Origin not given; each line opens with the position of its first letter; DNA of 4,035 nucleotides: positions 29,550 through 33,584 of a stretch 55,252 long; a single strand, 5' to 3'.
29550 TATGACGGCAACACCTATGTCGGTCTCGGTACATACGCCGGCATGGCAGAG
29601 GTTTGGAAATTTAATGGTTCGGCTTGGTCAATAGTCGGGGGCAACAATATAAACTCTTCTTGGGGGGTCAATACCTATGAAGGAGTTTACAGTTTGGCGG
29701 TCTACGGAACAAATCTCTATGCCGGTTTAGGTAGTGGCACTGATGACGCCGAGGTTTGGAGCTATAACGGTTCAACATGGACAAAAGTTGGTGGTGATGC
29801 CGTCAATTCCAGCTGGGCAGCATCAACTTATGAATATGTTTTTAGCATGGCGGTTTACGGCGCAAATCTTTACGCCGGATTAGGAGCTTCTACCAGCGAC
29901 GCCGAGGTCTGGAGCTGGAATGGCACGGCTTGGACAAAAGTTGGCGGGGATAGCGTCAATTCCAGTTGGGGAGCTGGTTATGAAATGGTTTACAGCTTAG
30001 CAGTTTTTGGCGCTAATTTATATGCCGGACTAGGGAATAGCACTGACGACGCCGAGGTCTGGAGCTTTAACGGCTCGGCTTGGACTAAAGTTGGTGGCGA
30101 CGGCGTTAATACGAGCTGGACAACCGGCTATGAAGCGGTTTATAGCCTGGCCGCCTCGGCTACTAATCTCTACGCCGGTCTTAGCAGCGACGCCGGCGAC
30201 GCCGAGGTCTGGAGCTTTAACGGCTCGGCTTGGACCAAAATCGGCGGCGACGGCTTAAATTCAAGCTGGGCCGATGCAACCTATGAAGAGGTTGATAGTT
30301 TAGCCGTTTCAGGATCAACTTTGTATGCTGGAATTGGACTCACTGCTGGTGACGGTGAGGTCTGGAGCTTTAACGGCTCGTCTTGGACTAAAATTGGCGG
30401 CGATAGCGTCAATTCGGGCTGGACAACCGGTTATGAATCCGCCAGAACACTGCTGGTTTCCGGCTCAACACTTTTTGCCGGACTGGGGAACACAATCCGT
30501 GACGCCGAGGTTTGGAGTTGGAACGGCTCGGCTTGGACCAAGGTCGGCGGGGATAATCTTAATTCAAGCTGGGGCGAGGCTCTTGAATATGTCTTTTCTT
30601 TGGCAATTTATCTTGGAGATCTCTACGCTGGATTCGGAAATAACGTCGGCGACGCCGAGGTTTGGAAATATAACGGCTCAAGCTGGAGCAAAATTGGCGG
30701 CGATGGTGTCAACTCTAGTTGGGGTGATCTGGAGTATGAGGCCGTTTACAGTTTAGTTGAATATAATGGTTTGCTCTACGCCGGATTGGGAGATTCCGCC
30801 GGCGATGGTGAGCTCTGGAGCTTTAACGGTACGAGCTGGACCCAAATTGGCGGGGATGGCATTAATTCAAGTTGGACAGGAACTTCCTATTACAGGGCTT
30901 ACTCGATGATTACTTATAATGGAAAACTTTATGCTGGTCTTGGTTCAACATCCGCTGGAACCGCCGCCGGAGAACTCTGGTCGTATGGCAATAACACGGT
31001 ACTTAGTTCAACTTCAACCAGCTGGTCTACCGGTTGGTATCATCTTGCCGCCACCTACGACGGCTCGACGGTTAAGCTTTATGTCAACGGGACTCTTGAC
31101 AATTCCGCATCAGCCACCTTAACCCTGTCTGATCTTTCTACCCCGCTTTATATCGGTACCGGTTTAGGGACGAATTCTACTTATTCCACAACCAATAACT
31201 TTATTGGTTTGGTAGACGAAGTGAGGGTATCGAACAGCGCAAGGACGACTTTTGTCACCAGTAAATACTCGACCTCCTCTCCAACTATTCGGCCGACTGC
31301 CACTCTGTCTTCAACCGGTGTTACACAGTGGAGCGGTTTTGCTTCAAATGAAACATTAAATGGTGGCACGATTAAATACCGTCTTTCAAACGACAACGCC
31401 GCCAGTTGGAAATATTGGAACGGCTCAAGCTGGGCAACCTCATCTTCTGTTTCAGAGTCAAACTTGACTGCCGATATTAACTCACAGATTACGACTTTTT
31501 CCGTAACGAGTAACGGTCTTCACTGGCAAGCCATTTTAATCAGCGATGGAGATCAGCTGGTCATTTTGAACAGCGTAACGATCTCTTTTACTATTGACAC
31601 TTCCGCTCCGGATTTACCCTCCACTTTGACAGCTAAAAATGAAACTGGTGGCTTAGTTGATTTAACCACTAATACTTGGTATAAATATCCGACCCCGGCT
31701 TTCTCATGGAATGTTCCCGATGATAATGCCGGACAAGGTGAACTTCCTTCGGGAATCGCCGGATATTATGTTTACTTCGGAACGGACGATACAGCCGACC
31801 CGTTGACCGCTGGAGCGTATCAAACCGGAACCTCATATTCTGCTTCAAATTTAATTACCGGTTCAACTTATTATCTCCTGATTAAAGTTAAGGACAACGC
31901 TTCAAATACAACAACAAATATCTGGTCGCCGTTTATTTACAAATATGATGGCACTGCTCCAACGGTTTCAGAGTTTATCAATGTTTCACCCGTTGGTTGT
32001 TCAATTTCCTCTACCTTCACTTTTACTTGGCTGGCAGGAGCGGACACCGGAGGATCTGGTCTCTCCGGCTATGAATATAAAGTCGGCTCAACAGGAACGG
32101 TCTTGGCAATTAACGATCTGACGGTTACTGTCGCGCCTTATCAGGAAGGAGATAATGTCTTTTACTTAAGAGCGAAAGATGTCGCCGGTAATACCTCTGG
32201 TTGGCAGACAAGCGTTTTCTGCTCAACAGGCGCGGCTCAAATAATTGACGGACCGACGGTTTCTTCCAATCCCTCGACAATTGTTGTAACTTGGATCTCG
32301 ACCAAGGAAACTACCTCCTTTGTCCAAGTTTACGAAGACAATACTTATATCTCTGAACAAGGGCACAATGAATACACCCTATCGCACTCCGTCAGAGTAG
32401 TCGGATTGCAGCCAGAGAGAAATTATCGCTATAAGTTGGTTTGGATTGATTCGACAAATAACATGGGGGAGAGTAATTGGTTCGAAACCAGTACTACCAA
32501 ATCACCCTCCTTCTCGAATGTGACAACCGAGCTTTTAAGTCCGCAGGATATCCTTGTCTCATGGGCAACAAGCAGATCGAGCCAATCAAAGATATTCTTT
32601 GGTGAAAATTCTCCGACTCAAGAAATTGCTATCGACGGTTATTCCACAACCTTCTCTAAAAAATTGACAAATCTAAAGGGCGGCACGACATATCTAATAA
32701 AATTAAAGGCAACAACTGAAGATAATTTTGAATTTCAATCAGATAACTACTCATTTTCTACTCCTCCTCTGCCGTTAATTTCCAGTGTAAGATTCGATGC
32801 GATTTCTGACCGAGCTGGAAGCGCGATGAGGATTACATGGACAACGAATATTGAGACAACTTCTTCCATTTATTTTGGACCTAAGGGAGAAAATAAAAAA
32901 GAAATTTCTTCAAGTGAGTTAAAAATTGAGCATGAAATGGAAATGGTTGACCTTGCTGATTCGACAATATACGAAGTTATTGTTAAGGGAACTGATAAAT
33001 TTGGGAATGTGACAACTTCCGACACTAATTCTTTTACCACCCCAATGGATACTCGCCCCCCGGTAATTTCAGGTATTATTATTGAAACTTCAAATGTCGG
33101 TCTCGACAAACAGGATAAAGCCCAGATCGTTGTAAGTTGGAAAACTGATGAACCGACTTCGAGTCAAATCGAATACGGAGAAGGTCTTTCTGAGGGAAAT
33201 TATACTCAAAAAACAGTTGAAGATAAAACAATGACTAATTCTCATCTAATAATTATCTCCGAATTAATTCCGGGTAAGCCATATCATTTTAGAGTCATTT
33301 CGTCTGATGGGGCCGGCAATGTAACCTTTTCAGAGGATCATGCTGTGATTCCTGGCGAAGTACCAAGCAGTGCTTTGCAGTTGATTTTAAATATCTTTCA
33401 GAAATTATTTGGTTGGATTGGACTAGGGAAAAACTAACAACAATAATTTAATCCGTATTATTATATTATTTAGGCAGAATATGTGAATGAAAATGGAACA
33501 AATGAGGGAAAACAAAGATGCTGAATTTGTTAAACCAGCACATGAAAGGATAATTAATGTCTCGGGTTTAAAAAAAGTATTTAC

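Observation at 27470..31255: LamG-like jelly-roll split by a ~1050-aa insertion of ~21 Kelch-like blades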

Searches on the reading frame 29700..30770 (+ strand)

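Call 9: search_protein_families(library=pfam, proteins=[window:29700-30770:+], max_evalue=10)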
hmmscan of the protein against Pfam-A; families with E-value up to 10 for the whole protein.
window:29700-30770:+ (357 aa): 1 family
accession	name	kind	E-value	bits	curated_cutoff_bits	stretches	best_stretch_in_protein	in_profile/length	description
PF05362.19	Lon_C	-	1.1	9.2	21.1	0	65-85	22-42/205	Lon protease (S16) C-terminal proteolytic domain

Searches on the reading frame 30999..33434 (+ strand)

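Call 9: search_protein_families(library=pfam, proteins=[window:30999-33434:+], max_evalue=10)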
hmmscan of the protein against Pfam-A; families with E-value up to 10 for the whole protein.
window:30999-33434:+ (812 aa): 9 families
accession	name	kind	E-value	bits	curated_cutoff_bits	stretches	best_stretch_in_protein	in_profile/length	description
PF13385.13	Laminin_G_3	-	1.2e-13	51.9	27.6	1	5-83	73-146/151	Concanavalin A-like lectin/glucanases superfamily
PF16656.11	Pur_ac_phosph_N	-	5.7e-13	49.7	30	4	706-779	11-87/93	Purple acid Phosphatase, N-terminal domain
PF00041.27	fn3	-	3.3e-09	37.3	25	4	704-780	10-80/84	Fibronectin type III domain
PF25059.1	FN3_DSCAM-DSCAML_C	-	9.4e-07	29.5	39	2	739-774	37-70/89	DSCAM/DSCAML C-terminal Fn3-like domain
PF02210.31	Laminin_G_2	-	0.00066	20.6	22.9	1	12-79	54-125/126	Laminin G domain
PF17425.8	Arylsulfotran_N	-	0.029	14.9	24.2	1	423-484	9-73/88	Arylsulfotransferase Ig-like domain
PF16655.11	PhoD_N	-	0.057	14.4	30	1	435-490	34-86/90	PhoD-like phosphatase, N-terminal domain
PF19077.6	Big_13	-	1.2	10.1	27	1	652-680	72-99/102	Bacterial Ig-like domain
PF07495.19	Y_Y_Y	-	8.6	6.8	26.6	0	358-400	10-54/65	Y_Y_Y domain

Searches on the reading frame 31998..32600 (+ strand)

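Call 75: search_protein_families(library=pfam, proteins=[window:31998-32600:+], max_evalue=0.1)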
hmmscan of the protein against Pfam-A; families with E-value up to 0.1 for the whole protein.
window:31998-32600:+ (201 aa): 4 families
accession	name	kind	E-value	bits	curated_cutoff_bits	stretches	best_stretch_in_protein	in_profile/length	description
PF16656.11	Pur_ac_phosph_N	-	0.00083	20.3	30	1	88-164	8-91/93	Purple acid Phosphatase, N-terminal domain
PF17425.8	Arylsulfotran_N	-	0.002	18.6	24.2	1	90-151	9-73/88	Arylsulfotransferase Ig-like domain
PF00041.27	fn3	-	0.0054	17.3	25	1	89-164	10-80/84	Fibronectin type III domain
PF24489.1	Ig_J_second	-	0.063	13.7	27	0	85-176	18-101/105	Tip attachment protein J second Ig-like domain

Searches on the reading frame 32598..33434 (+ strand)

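Call 75: search_protein_families(library=pfam, proteins=[window:32598-33434:+], max_evalue=0.1)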
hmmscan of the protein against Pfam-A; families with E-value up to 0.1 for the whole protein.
window:32598-33434:+ (279 aa): 5 families
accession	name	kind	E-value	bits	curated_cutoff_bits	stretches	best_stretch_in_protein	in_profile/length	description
PF16656.11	Pur_ac_phosph_N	-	2.7e-16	60.3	30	2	173-246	11-87/93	Purple acid Phosphatase, N-terminal domain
PF00041.27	fn3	-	5.8e-11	42.9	25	1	171-247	10-80/84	Fibronectin type III domain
PF25059.1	FN3_DSCAM-DSCAML_C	-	4.1e-06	27.5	39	0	206-241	37-70/89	DSCAM/DSCAML C-terminal Fn3-like domain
PF19077.6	Big_13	-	0.033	15.1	27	0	119-147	72-99/102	Bacterial Ig-like domain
PF13205.12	Big_5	-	0.053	14.7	23.6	0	11-55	59-105/105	Bacterial Ig-like domain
